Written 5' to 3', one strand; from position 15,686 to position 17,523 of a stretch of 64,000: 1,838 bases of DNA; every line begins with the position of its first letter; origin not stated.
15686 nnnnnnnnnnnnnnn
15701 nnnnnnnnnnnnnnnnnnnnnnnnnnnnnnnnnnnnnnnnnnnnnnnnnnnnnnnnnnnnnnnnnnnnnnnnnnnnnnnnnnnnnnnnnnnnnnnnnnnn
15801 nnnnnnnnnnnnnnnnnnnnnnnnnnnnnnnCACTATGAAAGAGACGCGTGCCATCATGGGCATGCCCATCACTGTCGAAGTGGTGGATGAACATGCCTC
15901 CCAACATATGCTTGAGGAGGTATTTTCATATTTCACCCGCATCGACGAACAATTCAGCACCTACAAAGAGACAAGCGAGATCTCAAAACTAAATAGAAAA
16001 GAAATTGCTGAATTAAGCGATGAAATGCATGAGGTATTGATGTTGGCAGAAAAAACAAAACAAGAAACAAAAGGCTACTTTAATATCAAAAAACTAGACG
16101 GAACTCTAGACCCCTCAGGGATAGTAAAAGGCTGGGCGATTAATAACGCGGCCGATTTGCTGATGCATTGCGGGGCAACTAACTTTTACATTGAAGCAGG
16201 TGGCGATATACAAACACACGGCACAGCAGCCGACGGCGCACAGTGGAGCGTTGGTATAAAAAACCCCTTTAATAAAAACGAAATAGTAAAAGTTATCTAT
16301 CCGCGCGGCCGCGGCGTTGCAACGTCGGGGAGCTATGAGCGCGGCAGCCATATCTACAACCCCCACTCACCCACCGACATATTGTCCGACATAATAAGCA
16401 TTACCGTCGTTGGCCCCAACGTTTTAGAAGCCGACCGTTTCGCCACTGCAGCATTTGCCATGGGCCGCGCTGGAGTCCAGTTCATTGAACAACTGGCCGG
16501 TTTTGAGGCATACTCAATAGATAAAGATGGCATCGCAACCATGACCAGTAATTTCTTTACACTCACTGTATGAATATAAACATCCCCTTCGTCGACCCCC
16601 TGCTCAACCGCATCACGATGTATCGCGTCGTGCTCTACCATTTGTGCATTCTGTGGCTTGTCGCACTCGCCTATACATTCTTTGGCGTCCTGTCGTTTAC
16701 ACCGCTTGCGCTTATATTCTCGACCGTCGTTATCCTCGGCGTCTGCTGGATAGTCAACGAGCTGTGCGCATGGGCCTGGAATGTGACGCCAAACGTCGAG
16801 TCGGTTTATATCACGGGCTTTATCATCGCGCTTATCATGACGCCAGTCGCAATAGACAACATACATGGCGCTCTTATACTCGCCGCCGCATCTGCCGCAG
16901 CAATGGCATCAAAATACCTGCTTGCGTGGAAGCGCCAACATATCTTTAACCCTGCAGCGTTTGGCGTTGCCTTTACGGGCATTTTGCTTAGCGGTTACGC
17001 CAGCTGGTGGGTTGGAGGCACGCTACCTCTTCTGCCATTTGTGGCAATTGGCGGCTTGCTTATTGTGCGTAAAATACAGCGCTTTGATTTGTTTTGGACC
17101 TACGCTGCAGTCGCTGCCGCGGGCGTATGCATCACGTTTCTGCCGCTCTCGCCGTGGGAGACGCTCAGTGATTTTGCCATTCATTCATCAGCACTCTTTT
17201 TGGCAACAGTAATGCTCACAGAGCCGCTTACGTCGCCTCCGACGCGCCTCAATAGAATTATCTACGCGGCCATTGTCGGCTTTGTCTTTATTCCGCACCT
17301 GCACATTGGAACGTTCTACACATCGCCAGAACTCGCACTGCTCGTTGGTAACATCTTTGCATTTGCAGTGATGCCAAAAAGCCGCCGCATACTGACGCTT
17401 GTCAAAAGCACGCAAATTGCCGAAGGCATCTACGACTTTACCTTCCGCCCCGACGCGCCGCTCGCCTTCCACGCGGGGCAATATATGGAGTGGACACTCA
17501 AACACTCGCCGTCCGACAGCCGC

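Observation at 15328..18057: Compact flavinylation module: membrane-anchored FMN-binding protein (SGAT motif), ApbE, and an RnfD/NqrB-like membrane domain fused to an FNR-like reductase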

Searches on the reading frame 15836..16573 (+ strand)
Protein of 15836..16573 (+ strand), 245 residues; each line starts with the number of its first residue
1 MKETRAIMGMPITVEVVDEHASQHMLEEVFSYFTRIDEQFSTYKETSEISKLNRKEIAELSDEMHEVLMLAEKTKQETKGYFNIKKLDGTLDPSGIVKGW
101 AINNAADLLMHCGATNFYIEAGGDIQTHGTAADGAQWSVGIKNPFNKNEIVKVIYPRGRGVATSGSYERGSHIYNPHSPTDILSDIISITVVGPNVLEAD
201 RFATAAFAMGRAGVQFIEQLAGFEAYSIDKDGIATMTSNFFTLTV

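Call 3: search_protein_families(library=pfam, proteins=[window:15836-16573:+], max_evalue=0.01)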
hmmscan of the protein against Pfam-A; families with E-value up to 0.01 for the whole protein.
window:15836-16573:+ (245 aa): 1 family
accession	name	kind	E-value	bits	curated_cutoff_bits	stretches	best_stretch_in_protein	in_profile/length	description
PF02424.20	ApbE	-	2e-43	149.3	25.6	2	89-226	124-265/266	ApbE family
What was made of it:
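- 15836..16573 (+): Short, leaderless ApbE-family FAD:protein FMN transferase (245 aa). Pfam PF02424, 149.3 bits (call 3).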

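Call 4: search_protein_families(library=ncbifam, proteins=[window:15836-16573:+], max_evalue=0.01)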
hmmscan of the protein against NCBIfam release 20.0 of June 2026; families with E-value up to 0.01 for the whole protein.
window:15836-16573:+ (245 aa): 1 family
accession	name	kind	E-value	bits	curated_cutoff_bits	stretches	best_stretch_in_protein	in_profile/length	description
NF007774.0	PRK10461.1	equivalog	4.8e-23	81.6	498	2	91-233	181-332/351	FAD:protein FMN transferase ApbE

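Call 34: search_solved_structures(query=window:15836-16573:+, max_evalue=0.001, show_alignments=2)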
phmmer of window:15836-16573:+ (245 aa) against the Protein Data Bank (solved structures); distinct sequences matched with E-value up to 0.001: 13.
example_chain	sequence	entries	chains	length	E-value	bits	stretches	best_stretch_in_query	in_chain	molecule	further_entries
4xgw_A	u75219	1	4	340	3.8e-19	72.5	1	87-234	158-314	FAD:protein FMN transferase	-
2o18_A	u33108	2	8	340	1.4e-18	70.7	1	87-234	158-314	Thiamine biosynthesis lipoprotein apbE | FAD:protein FMN transferase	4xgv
6nxi_A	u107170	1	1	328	1.5e-18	70.6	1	91-212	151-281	FAD:protein FMN transferase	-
4xgx_A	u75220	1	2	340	1.5e-17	67.3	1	87-234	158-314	FAD:protein FMN transferase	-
6nxj_A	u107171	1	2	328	3e-17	66.3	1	91-212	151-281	FAD:protein FMN transferase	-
3pnd_A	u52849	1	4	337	3.8e-17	66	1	90-234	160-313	Thiamine biosynthesis lipoprotein ApbE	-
5mgy_H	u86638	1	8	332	3.3e-16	62.9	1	90-238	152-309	FAD:protein FMN transferase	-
7esa_A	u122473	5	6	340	5.1e-16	62.3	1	85-236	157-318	FAD:protein FMN transferase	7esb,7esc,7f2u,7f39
1vrm_A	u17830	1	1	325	1e-12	51.5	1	90-210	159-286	hypothetical protein TM1553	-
4xdt_A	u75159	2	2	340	1.2e-08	38.1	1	91-228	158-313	FAD:protein FMN transferase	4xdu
7mgt_A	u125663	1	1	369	1.1e-07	35.1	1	91-228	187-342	FAD:protein FMN transferase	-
4ifu_A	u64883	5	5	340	1.2e-07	34.9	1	91-228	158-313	FAD:protein FMN transferase | Thiamine biosynthesis lipoprotein ApbE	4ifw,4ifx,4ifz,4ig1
4xdr_A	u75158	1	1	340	1.6e-06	31.2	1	91-228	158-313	FAD:protein FMN transferase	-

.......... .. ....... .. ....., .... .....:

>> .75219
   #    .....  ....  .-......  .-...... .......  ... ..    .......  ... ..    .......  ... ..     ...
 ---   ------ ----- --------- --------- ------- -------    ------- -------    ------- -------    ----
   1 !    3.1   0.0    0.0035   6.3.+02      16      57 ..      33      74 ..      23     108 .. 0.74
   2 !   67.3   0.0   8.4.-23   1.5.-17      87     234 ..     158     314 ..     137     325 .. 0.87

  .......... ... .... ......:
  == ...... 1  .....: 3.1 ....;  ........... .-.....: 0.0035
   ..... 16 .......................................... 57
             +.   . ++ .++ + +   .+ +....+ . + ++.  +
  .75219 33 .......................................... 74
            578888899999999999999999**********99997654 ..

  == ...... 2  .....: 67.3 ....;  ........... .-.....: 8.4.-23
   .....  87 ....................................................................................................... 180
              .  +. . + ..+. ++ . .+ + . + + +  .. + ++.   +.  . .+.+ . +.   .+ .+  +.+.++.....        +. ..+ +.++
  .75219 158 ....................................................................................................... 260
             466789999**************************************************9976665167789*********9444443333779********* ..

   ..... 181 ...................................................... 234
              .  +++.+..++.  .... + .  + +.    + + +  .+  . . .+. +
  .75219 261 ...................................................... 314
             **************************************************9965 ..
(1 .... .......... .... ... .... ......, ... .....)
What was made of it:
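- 15836..16573 (+): It aligns to E. coli ApbE 4xgw/2o18 at E about 4e-19, with matching stretches GIVKGWA, EAGGDI, ATSGSY, SHIYNP and EADRFAT, and is about 55 residues shorter in the N-terminal half (call 34).
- On ApbE FAD:protein FMN transferase (PF02424): It aligns to E. coli, Vibrio and Salmonella ApbE structures, E down to 4e-19, with SHIYNP and EADRFAT matching SHVIDP and EADAWDT (call 34).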

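Call 47: find_homologous_proteins(query=window:15836-16573:+)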
Query window:15836-16573:+ (245 aa): 7998 proteins with E <= 0.001 among 8000 candidates; the best 120 are listed.
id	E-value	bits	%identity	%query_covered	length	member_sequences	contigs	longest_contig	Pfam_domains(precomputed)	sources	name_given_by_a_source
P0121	1.7e-154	530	100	97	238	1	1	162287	PF02424.21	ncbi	-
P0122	1.2e-116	406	77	97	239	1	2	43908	PF02424.21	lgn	-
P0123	2.5e-116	405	71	98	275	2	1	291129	PF02424.21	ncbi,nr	ncbi:MAG TPA: FAD:protein FMN transferase [Candidatus Paceibacterota bacterium]|nr:FAD:protein FMN t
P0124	2.4e-115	402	74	100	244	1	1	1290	PF02424.21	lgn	-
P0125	2.7e-114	399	74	97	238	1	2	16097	PF02424.21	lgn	-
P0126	2.7e-113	395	74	97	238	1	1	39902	PF02424.21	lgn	-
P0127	1.3e-110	387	74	97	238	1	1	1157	PF02424.21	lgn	-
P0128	1.1e-109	384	72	100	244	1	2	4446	PF02424.21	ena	-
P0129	1.4e-109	383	68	100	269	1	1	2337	PF02424.21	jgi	jgi:thiamine biosynthesis lipoprotein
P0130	1.0e-107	377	70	100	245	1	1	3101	PF02424.21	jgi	jgi:thiamine biosynthesis lipoprotein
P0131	1.8e-104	366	70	100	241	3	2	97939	PF02424.21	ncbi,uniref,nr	ncbi:thiamine biosynthesis protein [Candidatus Adlerbacteria bacterium RIFOXYC1_FULL_48_26]|uniref:F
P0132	2.4e-104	366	67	100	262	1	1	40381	PF02424.21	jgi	jgi:thiamine biosynthesis lipoprotein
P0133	3.4e-104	366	64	100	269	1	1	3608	PF02424.21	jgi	jgi:thiamine biosynthesis lipoprotein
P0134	6.3e-103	361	68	98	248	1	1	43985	PF02424.21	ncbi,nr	ncbi:MAG: FAD:protein FMN transferase [Patescibacteria group bacterium]|nr:FAD:protein FMN transfera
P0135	8.4e-103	361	69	100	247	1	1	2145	PF02424.21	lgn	-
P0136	4.8e-102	359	66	98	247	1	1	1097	PF02424.21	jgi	jgi:thiamine biosynthesis lipoprotein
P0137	1.3e-101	357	65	98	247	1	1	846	PF02424.21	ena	-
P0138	1.3e-101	357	65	98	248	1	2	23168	PF02424.21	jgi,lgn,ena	jgi:thiamine biosynthesis lipoprotein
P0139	1.8e-101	357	65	100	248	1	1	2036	PF02424.21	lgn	-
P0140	1.0e-100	354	70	97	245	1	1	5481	PF02424.21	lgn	-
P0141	1.4e-100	354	69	94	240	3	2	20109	PF02424.21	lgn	-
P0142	2.1e-100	353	66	96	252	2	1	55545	PF02424.21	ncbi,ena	-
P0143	2.2e-100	353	65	97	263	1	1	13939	PF02424.21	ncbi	-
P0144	2.3e-100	353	68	98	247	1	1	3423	PF02424.21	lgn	-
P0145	2.6e-100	353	65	100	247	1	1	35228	PF02424.21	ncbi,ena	-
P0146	2.7e-100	353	68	97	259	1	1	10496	PF02424.21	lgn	-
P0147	3.7e-100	352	69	96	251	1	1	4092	PF02424.21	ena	-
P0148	4.0e-100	352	68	96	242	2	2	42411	PF02424.21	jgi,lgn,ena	-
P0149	5.7e-100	352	65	100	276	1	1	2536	PF02424.21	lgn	-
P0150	6.7e-100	352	63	96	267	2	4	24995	PF02424.21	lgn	-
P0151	1.9e-99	350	64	98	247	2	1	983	PF02424.21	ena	-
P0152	2.6e-99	350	65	98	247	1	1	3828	PF02424.21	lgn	-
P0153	2.6e-99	350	63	100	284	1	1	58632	PF02424.21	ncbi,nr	ncbi:FAD:protein FMN transferase [Patescibacteria group bacterium]|nr:FAD:protein FMN transferase [P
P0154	4.6e-99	349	64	97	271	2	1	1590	PF02424.21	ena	-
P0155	4.7e-99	349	65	98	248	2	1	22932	PF02424.21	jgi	jgi:thiamine biosynthesis lipoprotein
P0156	8.3e-99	348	66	98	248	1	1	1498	PF02424.21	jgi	jgi:thiamine biosynthesis lipoprotein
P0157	1.0e-98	348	69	97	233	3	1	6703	PF02424.21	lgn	-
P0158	2.1e-98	347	62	100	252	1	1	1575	PF02424.21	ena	-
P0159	2.8e-98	346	63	98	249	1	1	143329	PF02424.21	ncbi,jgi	jgi:thiamine biosynthesis lipoprotein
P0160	5.4e-98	345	62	98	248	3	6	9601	PF02424.21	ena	-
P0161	5.5e-98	345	65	95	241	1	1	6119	PF02424.21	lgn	-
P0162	5.8e-98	345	65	100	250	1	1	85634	PF02424.21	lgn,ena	-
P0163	6.8e-98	345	65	100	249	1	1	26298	PF02424.21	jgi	jgi:thiamine biosynthesis lipoprotein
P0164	8.2e-98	345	64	98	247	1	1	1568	PF02424.21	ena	-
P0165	1.5e-97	344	66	99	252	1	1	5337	PF02424.21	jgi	jgi:thiamine biosynthesis lipoprotein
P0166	1.6e-97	344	64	100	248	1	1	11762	PF02424.21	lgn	-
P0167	2.0e-97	343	63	95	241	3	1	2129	PF02424.21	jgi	-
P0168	2.6e-97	343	63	100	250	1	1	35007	PF02424.21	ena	-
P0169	2.8e-97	343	64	98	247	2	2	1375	PF02424.21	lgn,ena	-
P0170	2.9e-97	343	63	98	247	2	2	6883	PF02424.21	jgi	jgi:thiamine biosynthesis lipoprotein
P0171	4.4e-97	342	64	98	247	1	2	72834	PF02424.21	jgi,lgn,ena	jgi:thiamine biosynthesis lipoprotein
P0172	6.7e-97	342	62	100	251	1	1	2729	PF02424.21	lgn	-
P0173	6.7e-97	342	64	98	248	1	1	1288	PF02424.21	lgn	-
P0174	6.7e-97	342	63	98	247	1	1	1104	PF02424.21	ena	-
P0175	1.4e-96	341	64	98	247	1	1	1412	PF02424.21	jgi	jgi:thiamine biosynthesis lipoprotein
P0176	1.6e-96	340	63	98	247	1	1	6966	PF02424.21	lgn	-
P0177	1.6e-96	340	61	100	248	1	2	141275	PF02424.21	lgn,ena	-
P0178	1.9e-96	340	64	97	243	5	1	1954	PF02424.21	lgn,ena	-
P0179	1.9e-96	340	62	98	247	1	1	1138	PF02424.21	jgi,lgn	jgi:thiamine biosynthesis lipoprotein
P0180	2.0e-96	340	65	96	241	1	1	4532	PF02424.21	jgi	jgi:FAD:protein FMN transferase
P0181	2.0e-96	340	63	100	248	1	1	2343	PF02424.21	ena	-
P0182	2.3e-96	340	63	98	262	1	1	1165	PF02424.21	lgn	-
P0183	2.7e-96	340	64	100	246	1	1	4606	PF02424.21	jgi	-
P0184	2.9e-96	340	64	98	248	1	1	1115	PF02424.21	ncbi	-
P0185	3.4e-96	339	65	98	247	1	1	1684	PF02424.21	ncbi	-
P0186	4.3e-96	339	65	98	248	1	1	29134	PF02424.21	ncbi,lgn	-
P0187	4.8e-96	339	64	98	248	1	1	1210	PF02424.21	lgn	-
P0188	5.0e-96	339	63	99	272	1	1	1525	PF02424.21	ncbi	-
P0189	5.1e-96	339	62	100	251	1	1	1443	PF02424.21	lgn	-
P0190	5.1e-96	339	65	95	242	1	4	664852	PF02424.21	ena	-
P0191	6.0e-96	339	64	97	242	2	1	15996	PF02424.21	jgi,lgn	-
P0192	6.4e-96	339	63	100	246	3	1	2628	PF02424.21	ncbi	-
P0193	6.9e-96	338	62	98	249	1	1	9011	PF02424.21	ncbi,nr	ncbi:MAG: FAD:protein FMN transferase [Candidatus Pacebacteria bacterium]|nr:FAD:protein FMN transfe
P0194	7.1e-96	338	63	100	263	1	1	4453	PF02424.21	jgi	-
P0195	8.8e-96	338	62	100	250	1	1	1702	PF02424.21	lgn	-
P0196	9.1e-96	338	64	98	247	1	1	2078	PF02424.21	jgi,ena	-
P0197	1.1e-95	338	65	100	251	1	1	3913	PF02424.21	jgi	jgi:FAD:protein FMN transferase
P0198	1.2e-95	338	62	100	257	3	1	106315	PF02424.21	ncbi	ncbi:MAG: FAD:protein FMN transferase [Candidatus Paceibacterota bacterium]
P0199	1.3e-95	337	63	100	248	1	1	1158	PF02424.21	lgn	-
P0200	1.3e-95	337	64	98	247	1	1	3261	PF02424.21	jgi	jgi:FAD:protein FMN transferase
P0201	1.9e-95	337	63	100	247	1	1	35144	PF02424.21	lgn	-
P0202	2.2e-95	337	63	100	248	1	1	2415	PF02424.21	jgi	jgi:FAD:protein FMN transferase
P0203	2.3e-95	337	63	100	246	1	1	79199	PF02424.21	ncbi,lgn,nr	ncbi:MAG: FAD:protein FMN transferase [Patescibacteria group bacterium]|nr:FAD:protein FMN transfera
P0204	2.4e-95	337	63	98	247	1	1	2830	PF02424.21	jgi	jgi:thiamine biosynthesis lipoprotein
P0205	2.9e-95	336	62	98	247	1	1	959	PF02424.21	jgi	jgi:thiamine biosynthesis lipoprotein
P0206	2.9e-95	336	63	95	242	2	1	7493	PF02424.21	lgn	-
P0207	3.5e-95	336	61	100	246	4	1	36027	PF02424.21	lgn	-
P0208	4.2e-95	336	64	95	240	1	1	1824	PF02424.21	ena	-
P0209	4.6e-95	336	63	98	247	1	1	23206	PF02424.21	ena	-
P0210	4.7e-95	336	61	100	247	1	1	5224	PF02424.21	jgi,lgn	jgi:thiamine biosynthesis lipoprotein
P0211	6.0e-95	335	63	100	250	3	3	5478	PF02424.21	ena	-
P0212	7.1e-95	335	63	95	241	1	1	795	PF02424.21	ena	-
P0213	7.4e-95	335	63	98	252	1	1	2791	PF02424.21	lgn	-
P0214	7.5e-95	335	63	100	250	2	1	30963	PF02424.21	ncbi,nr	ncbi:MAG TPA: FAD:protein FMN transferase [Candidatus Paceibacterota bacterium]|nr:FAD:protein FMN t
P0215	8.2e-95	335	64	97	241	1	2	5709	PF02424.21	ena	-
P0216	9.1e-95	335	63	97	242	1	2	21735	PF02424.21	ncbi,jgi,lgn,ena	-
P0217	9.2e-95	335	63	100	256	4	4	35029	PF02424.21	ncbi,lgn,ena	-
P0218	9.7e-95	335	62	98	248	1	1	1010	PF02424.21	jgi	jgi:thiamine biosynthesis lipoprotein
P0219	9.7e-95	335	64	98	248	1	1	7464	PF02424.21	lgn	-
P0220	1.0e-94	335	62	98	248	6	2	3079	PF02424.21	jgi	jgi:thiamine biosynthesis lipoprotein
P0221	1.1e-94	334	62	100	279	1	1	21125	PF02424.21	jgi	jgi:thiamine biosynthesis lipoprotein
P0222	1.3e-94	334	63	97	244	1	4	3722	PF02424.21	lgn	-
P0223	1.3e-94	334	62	98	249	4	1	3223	PF02424.21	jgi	-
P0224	1.3e-94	334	65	100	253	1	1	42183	PF02424.21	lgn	-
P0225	1.3e-94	334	61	100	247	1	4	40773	PF02424.21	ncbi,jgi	ncbi:MAG: hypothetical protein RLZZ26_41 [Candidatus Parcubacteria bacterium]|jgi:thiamine biosynthe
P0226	1.4e-94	334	62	100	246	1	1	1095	PF02424.21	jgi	jgi:thiamine biosynthesis lipoprotein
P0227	1.5e-94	334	65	98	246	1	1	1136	PF02424.21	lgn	-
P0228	1.6e-94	334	63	98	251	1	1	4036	PF02424.21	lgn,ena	-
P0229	2.0e-94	334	65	94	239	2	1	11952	PF02424.21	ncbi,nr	ncbi:MAG TPA: FAD:protein FMN transferase [Candidatus Paceibacterota bacterium]|nr:FAD:protein FMN t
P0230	2.0e-94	334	62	98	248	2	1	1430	PF02424.21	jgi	jgi:thiamine biosynthesis lipoprotein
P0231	2.6e-94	333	62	98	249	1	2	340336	PF02424.21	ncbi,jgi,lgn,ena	-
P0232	3.1e-94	333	62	100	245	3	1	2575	PF02424.21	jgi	jgi:thiamine biosynthesis lipoprotein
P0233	3.6e-94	333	63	98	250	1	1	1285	PF02424.21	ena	-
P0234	3.9e-94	333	62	98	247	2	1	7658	PF02424.21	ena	-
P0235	4.0e-94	333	61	100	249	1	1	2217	PF02424.21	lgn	-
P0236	4.0e-94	333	62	98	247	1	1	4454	PF02424.21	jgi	jgi:FAD:protein FMN transferase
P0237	4.2e-94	333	62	100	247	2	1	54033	PF02424.21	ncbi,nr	ncbi:FAD:protein FMN transferase [Candidatus Kaiserbacteria bacterium]|nr:FAD:protein FMN transferas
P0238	4.5e-94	332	63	98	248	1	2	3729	PF02424.21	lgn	-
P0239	4.8e-94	332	62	98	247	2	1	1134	PF02424.21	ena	-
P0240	5.1e-94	332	62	98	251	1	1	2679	PF02424.21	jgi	jgi:FAD:protein FMN transferase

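Call 48: find_encoding_contigs(protein=P0121, flank=3000, max_places=2)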
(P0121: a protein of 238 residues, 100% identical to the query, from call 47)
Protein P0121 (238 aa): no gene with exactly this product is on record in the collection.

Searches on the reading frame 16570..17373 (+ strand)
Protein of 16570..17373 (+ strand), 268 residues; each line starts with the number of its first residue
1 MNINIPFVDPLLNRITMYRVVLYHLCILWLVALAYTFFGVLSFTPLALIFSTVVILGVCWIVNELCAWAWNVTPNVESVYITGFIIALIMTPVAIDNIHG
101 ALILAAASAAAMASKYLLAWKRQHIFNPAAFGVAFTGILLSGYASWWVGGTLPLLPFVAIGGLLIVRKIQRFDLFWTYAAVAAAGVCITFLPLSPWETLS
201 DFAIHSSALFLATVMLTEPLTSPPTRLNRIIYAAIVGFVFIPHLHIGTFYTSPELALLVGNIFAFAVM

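Call 17: search_solved_structures(query=A2, max_evalue=10, show_alignments=3)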
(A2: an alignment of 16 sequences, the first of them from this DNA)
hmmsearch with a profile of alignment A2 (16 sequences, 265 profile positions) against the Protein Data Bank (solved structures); distinct sequences matched with E-value up to 10: 2.
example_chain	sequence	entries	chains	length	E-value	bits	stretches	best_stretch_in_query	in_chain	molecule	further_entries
8ahx_D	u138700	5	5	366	0.00069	22.4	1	154-255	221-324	Ion-translocating oxidoreductase complex subunit D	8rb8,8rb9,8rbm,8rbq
4n6k_A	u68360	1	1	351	2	11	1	96-126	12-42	TRAP dicarboxylate transporter-DctP subunit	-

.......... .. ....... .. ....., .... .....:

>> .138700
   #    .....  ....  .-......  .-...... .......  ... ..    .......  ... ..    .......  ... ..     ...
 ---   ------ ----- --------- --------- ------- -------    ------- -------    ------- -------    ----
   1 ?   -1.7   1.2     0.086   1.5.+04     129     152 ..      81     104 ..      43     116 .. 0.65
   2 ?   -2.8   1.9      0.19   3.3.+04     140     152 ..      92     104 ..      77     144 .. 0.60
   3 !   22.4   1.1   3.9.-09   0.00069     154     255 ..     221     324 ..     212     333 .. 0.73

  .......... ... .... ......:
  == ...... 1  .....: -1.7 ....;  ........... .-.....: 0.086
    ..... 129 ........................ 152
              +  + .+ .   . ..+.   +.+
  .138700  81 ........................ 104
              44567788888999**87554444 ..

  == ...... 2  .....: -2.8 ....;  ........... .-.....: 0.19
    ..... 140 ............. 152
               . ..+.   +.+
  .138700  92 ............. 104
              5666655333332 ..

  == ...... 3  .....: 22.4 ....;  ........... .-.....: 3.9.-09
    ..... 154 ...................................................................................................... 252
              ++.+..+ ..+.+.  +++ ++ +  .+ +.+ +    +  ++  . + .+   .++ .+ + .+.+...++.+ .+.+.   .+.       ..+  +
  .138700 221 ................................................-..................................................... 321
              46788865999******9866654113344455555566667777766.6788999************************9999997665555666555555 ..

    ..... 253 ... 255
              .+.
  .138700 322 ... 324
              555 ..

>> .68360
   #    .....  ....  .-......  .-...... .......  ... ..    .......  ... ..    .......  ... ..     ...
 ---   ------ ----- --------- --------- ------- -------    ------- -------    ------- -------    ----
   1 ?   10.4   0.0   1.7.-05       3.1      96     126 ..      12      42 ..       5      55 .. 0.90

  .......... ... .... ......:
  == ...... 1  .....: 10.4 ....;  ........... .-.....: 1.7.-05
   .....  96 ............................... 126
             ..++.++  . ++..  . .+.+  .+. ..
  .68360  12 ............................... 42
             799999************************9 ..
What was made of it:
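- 16570..17373 (+): RnfD/NqrB-fold polytopic membrane domain of the fusion protein (residues 1 to about 268, 10 TM helices). It has no flavinylation motif of its own. Profile hit to RnfD 8ahx_D, E=7e-4 (call 17).
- Checked: A profile of the membrane domain alone hits RnfD of Azotobacter Rnf (8ahx_D, E=7e-4, call 17).
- Tried and rejected: An N-terminal-only profile was needed to reach RnfD (call 17).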

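Call 57: search_protein_representatives(protein=window:16570-17373:+)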
Query: 268 residues. Proteins with E-value up to 0.001 (for the whole library): 1330; up to 1e-10: 733; up to 1e-30: 301. The best 150 are listed.
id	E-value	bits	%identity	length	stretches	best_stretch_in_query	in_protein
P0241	1.4e-63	231.5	50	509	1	5-267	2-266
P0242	1.1e-62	228.6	50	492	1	17-265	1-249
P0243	4.8e-58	213.3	48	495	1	7-265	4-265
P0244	1.2e-57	212.1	45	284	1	5-267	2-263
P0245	1.6e-56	208.4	44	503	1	8-267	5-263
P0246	1.9e-56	208.1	44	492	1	6-267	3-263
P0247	1.4e-55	205.3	44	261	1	6-264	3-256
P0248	9.6e-55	202.5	43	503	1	7-267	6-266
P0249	3.6e-54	200.6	43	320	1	11-267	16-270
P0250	3.9e-54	200.5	46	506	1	5-267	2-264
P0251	9.4e-54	199.3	48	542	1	6-265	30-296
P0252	3.9e-53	197.2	44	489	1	7-267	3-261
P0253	4.2e-53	197.1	44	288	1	6-267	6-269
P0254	2.1e-52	194.8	45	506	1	6-267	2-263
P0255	2.4e-51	191.4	43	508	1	8-267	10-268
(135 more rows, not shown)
